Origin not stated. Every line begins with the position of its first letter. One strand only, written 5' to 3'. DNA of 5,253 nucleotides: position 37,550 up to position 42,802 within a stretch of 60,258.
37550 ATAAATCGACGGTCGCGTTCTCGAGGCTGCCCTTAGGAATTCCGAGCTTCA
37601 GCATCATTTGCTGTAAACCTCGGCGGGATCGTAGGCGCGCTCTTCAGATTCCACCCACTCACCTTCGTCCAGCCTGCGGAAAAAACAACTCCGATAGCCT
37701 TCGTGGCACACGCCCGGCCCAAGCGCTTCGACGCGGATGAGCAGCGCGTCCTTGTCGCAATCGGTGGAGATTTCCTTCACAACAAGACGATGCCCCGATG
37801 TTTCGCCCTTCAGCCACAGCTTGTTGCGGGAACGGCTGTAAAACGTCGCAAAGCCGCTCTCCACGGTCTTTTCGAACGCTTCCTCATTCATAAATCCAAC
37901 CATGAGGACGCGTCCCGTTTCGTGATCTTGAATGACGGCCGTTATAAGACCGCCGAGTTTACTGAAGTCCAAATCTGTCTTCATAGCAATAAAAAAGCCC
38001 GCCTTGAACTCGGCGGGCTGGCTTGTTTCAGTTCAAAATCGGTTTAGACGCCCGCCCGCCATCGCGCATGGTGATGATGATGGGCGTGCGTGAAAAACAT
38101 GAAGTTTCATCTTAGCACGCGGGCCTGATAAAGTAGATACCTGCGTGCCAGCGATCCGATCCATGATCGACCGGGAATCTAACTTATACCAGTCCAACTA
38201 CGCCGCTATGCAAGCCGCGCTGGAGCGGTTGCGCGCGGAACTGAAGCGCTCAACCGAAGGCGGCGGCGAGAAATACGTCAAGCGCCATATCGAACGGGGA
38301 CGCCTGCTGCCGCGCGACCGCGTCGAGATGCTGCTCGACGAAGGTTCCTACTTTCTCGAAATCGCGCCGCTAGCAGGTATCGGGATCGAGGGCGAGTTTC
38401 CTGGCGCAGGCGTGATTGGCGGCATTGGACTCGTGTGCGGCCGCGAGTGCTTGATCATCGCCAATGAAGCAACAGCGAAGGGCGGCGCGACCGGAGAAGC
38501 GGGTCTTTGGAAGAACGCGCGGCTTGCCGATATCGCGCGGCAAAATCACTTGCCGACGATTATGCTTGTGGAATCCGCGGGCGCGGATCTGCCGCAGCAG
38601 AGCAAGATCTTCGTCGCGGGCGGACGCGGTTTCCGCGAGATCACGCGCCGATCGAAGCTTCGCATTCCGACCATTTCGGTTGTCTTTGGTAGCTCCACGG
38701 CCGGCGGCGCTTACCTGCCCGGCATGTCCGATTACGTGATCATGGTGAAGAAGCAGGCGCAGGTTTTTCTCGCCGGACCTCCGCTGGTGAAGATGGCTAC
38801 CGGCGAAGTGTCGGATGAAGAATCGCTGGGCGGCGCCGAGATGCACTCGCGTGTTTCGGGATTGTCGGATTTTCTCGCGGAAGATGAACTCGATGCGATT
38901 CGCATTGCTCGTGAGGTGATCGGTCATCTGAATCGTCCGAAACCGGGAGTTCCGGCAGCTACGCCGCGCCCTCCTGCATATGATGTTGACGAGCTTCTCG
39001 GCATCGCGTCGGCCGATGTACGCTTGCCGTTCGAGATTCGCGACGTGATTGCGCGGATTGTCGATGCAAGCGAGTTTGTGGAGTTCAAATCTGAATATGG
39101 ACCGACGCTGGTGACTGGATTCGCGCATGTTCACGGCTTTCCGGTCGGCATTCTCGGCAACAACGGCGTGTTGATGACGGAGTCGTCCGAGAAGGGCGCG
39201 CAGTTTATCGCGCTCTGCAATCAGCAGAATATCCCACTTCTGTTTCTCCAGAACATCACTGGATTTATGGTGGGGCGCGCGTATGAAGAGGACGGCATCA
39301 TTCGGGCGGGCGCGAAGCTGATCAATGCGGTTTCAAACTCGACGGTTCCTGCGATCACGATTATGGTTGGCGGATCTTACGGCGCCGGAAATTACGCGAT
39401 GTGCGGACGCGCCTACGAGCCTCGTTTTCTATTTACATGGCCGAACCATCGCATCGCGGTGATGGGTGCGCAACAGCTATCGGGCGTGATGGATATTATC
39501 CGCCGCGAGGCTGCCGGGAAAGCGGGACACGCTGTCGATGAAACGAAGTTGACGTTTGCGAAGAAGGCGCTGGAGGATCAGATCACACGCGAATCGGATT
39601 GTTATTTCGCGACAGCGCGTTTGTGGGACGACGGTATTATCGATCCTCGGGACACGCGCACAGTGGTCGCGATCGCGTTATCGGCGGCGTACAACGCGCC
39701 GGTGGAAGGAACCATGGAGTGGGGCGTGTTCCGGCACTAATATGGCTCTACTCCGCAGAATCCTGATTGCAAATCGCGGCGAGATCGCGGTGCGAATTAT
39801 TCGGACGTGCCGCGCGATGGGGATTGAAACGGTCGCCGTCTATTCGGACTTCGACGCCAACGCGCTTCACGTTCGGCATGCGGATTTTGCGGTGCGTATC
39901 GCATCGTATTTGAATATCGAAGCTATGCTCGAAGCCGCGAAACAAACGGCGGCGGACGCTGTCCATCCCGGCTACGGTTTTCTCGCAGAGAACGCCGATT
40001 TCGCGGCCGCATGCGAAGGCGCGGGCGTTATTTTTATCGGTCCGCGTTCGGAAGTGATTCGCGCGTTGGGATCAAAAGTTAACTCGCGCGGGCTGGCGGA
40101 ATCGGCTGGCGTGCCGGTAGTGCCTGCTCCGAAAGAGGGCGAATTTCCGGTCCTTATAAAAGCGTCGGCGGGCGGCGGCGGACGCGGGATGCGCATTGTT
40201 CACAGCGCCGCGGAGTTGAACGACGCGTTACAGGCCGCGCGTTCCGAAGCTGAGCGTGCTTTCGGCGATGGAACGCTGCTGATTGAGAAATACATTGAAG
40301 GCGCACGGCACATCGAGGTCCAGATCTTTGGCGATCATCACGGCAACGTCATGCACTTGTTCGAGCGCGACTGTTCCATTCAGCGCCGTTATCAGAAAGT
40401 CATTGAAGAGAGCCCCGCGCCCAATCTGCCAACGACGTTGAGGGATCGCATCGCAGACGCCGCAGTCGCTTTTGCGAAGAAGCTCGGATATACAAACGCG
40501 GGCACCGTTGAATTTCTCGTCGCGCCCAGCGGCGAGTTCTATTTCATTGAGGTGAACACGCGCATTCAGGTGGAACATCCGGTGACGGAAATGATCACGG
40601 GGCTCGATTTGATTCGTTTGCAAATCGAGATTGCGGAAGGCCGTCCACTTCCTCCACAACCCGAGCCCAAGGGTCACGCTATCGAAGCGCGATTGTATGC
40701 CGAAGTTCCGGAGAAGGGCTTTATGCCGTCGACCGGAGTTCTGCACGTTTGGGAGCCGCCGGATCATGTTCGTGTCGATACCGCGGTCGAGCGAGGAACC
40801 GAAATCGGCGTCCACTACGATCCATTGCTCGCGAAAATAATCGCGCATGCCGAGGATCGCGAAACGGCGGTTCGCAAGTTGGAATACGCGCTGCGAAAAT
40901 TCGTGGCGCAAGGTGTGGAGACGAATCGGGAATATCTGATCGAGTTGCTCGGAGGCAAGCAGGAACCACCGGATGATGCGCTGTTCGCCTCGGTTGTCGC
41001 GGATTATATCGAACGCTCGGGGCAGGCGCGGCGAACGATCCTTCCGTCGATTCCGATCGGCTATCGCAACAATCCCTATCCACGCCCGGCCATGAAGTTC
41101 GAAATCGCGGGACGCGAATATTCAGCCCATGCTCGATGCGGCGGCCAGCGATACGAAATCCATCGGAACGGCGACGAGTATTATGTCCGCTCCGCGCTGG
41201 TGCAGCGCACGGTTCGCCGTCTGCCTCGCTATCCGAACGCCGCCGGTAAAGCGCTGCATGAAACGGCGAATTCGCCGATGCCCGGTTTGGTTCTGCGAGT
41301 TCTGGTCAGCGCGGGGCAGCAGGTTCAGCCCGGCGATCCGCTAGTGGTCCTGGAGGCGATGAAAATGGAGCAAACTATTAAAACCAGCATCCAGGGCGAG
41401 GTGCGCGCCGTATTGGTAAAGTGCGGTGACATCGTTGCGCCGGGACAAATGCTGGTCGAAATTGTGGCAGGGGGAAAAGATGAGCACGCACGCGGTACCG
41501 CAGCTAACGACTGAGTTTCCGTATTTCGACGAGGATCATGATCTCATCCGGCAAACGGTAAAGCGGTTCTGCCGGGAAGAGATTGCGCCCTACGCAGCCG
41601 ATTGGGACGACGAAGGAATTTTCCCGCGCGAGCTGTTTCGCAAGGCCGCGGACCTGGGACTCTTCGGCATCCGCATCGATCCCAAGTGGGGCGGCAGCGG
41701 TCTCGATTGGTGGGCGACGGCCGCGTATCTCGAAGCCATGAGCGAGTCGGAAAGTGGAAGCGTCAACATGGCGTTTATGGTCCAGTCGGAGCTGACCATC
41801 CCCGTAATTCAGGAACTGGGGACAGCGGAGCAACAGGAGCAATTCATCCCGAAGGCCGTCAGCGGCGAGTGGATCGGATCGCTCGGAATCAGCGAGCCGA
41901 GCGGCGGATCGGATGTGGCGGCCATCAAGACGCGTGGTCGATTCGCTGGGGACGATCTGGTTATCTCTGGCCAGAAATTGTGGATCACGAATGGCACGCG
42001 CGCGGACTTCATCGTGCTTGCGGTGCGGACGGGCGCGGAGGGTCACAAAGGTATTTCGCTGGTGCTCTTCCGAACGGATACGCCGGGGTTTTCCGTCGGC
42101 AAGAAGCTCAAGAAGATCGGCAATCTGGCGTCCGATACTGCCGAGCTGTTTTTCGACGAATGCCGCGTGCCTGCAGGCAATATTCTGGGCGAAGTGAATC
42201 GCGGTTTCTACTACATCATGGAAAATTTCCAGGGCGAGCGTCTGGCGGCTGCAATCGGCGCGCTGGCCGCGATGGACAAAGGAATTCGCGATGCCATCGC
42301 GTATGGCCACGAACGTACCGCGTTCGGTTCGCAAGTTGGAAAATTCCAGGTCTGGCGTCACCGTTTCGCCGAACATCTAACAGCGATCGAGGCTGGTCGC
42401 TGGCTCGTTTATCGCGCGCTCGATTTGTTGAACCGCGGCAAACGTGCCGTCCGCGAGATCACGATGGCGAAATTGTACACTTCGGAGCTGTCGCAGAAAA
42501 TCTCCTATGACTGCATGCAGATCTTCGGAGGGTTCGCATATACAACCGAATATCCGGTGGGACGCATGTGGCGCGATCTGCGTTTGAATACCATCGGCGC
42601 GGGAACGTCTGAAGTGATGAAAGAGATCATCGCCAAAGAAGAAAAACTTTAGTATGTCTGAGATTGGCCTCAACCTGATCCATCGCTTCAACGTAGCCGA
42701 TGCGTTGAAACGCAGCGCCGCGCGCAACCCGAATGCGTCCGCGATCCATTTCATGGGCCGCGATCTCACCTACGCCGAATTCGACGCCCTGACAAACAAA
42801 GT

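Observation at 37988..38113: His-codon-rich leader ORF with mutually exclusive terminator and antiterminator: ribosome-mediated attenuator in front of the his operon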

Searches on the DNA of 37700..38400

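Call 3: search_rna_families(source=window, start=37700, end=38400, threshold=evalue, max_evalue=10, show_alignments=3)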
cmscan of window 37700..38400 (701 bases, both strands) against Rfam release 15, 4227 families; matches with E-value up to 10: 14.
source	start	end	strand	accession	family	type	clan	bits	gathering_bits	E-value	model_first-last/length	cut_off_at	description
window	37989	38101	-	RF00506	Thr_leader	Cis-reg; leader;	-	32.2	55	0.00044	1-118/118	no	Threonine operon leader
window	37918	38030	+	RF02059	STnc50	Gene; sRNA;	-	20.4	55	0.96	1-84/84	no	Salmonella enterica sRNA STnc40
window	37989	38111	-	RF01859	Phe_leader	Cis-reg; leader;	-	18.7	55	2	1-125/125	no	Phenylalanine leader peptide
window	37989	38066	-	RF00513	Trp_leader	Cis-reg; leader;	-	18.4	41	0.55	1-100/100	no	Tryptophan operon leader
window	37992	38148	+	RF02424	Bp2_287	Gene; sRNA;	-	18.1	70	0.1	1-174/174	no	Burkholderia sRNA Bp2_Cand287_SIPHT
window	37944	38012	-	RF02431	SpF22_sRNA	Gene; sRNA;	-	17.9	55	0.71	1-140/140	no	Streptococcus sRNA SpF22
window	37991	38114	-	RF00512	Leu_leader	Cis-reg; leader;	-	17.3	50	0.74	1-148/148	no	Leucine operon leader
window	37991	38036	-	RF01388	isrD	Gene; sRNA;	-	15.8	37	2.5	1-51/51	no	isrD Hfq binding RNA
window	37991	38020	+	RF01356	CRISPR-DR28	Gene; CRISPR;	-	15.7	35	8.7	1-24/24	no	CRISPR RNA direct repeat element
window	37994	38084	-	RF00624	P9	Gene;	-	15.4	43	1.4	1-74/74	no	Pseudomonas sRNA P9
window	37989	38091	-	RF02837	anti-hemB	Gene; sRNA;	-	14.6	49.5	1.2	1-81/81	no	Burkholderia RNA 7 (anti-hemB)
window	38317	38351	+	RF01340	CRISPR-DR29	Gene; CRISPR;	-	14.2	39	8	1-37/37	no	CRISPR RNA direct repeat element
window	37992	38077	-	RF02552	RcsR1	Gene; sRNA;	-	13.4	60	7.1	1-96/96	no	RcsR1 sRNA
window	37966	37988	-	RF01145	sR14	Gene; snRNA; snoRNA; CD-box;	-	12.1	38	1.5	1-54/54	no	Small nucleolar RNA sR14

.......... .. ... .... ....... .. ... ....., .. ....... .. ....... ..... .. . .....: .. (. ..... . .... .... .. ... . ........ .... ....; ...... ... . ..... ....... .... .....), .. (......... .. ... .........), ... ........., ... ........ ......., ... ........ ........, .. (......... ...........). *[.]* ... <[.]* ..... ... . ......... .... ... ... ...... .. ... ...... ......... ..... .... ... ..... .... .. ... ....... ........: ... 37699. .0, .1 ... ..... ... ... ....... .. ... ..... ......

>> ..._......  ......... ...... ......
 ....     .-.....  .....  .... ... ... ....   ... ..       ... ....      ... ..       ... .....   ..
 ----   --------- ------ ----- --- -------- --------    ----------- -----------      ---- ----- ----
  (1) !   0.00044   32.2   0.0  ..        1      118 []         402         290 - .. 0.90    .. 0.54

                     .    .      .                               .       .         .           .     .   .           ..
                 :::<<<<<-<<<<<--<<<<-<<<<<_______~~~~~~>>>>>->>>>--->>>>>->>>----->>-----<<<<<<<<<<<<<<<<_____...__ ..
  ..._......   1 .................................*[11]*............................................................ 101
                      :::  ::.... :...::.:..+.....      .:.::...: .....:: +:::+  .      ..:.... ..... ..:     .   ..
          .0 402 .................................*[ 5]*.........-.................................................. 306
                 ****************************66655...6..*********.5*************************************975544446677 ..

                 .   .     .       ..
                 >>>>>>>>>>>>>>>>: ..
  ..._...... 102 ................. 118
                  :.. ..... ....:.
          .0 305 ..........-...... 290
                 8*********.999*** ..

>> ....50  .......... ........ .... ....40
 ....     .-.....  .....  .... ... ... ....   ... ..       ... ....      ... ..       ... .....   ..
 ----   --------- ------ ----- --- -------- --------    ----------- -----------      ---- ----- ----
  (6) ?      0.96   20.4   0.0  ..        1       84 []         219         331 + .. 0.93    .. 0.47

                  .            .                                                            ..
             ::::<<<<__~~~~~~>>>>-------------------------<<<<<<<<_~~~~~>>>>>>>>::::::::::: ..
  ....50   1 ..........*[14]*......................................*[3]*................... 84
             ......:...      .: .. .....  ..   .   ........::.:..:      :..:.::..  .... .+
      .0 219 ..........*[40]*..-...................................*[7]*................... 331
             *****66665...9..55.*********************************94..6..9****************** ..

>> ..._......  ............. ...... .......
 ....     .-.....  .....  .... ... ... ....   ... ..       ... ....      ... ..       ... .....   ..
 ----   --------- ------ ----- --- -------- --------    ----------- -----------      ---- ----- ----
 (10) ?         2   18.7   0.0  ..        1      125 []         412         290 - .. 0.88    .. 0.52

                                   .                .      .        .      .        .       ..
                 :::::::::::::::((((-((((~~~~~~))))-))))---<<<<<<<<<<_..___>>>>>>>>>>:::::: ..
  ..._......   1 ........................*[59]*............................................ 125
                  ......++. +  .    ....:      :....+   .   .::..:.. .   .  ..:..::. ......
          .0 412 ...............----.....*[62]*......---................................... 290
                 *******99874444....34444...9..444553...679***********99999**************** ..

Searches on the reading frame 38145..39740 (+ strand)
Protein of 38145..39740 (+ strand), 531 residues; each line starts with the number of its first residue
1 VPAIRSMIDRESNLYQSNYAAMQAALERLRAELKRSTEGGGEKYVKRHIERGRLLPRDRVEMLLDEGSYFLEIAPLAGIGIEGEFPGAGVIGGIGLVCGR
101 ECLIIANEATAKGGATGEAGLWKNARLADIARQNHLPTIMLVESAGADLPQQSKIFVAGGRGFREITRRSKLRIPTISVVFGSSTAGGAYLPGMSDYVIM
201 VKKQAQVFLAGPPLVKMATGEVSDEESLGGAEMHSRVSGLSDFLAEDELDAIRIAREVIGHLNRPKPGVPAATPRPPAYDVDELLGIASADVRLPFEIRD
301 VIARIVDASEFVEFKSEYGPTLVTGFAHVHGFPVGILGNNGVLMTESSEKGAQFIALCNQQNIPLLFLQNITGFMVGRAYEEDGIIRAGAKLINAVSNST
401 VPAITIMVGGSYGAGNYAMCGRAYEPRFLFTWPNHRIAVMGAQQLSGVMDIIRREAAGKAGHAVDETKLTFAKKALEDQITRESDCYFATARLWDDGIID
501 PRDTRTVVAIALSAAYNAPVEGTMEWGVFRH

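Call 6: search_protein_families(library=ncbifam, proteins=[window:38145-39740:+])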
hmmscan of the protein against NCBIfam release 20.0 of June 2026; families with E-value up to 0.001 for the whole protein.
window:38145-39740:+ (531 aa): 7 families
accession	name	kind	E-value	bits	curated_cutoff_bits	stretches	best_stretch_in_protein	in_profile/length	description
TIGR01117.1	mmdA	subfamily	1.7e-87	294.3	998.8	1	26-514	3-494/512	methylmalonyl-CoA decarboxylase subunit alpha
NF041504.1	AccA_sub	subfamily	1.5e-12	47.5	300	2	89-203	40-162/257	carboxyltransferase subunit alpha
NF004344.0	PRK05724.1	equivalog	1.5e-09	37.6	357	1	89-203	97-219/319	acetyl-CoA carboxylase carboxyltransferase subunit alpha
TIGR00513.1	accA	equivalog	1.7e-08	34.2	319.3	1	117-203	133-219/321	acetyl-CoA carboxylase carboxyl transferase subunit alpha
TIGR03133.1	malonate_beta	equivalog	6.4e-08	32.2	278.15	1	57-253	9-223/274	biotin-independent malonate decarboxylase subunit beta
NF005530.0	PRK07189.1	equivalog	4.9e-07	29.1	228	1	57-254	19-234/303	biotin-independent malonate decarboxylase subunit beta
NF008971.0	PRK12319.1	equivalog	2.4e-05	24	406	0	112-205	75-168/256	acetyl-CoA carboxylase carboxyl transferase subunit alpha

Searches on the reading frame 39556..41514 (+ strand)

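Call 41: search_protein_families(library=pfam, proteins=[window:39556-41514:+], max_evalue=0.00001)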
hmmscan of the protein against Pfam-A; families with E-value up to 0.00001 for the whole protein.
window:39556-41514:+ (652 aa): 7 families
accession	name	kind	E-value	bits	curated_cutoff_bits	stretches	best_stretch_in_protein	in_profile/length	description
PF02786.22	CPSase_L_D2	-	3.3e-66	223.3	19.8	1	192-366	34-209/211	Carbamoyl-phosphate synthase L chain, ATP binding domain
PF00289.28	Biotin_carb_N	-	7e-42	142.8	25.5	1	67-168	3-110/110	Biotin carboxylase, N-terminal domain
PF02785.25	Biotin_carb_C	-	3.1e-28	98.4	32.4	1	377-466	1-92/108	Biotin carboxylase C-terminal domain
PF00364.28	Biotin_lipoyl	-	6.9e-15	55.1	22.1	1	572-636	4-73/73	Biotin-requiring enzyme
PF07478.18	Dala_Dala_lig_C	-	1.8e-12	47.6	24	1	196-335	36-174/204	D-ala D-ala ligase C-terminus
PF13533.13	Biotin_lipoyl_2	-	1.2e-11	44.6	29.8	0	573-600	5-32/32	Biotin-lipoyl like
PF02222.28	ATP-grasp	-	3.5e-07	30.5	27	1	196-336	30-162/179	ATP-grasp domain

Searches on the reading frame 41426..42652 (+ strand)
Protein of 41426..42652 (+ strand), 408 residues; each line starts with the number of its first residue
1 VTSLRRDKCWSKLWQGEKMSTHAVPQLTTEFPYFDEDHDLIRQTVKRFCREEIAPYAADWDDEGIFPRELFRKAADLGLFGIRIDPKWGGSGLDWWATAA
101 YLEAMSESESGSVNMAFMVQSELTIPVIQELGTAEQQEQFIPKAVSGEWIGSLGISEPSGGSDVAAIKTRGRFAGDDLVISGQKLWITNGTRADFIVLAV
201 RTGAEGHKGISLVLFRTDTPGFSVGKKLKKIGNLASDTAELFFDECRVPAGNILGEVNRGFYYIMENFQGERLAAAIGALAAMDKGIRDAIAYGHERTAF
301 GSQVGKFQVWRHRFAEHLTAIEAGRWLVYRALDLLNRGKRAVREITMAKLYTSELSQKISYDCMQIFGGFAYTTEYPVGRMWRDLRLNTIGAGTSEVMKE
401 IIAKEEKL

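Call 41: search_protein_families(library=pfam, proteins=[window:41426-42652:+], max_evalue=0.00001)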
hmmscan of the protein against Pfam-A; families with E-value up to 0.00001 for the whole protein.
window:41426-42652:+ (408 aa): 4 families
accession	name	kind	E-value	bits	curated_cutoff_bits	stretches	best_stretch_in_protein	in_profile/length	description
PF00441.29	Acyl-CoA_dh_1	-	1.1e-43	149.4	22.4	1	258-405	1-148/150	Acyl-CoA dehydrogenase, C-terminal domain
PF02771.21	Acyl-CoA_dh_N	-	1.7e-32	112.5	22.9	1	36-148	2-113/113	Acyl-CoA dehydrogenase, N-terminal domain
PF02770.24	Acyl-CoA_dh_M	-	1.8e-22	79.8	33.3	1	153-246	2-97/97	Acyl-CoA dehydrogenase, middle domain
PF08028.16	Acyl-CoA_dh_2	-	1.9e-12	48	22.7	1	288-388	16-126/134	Acyl-CoA dehydrogenase, C-terminal domain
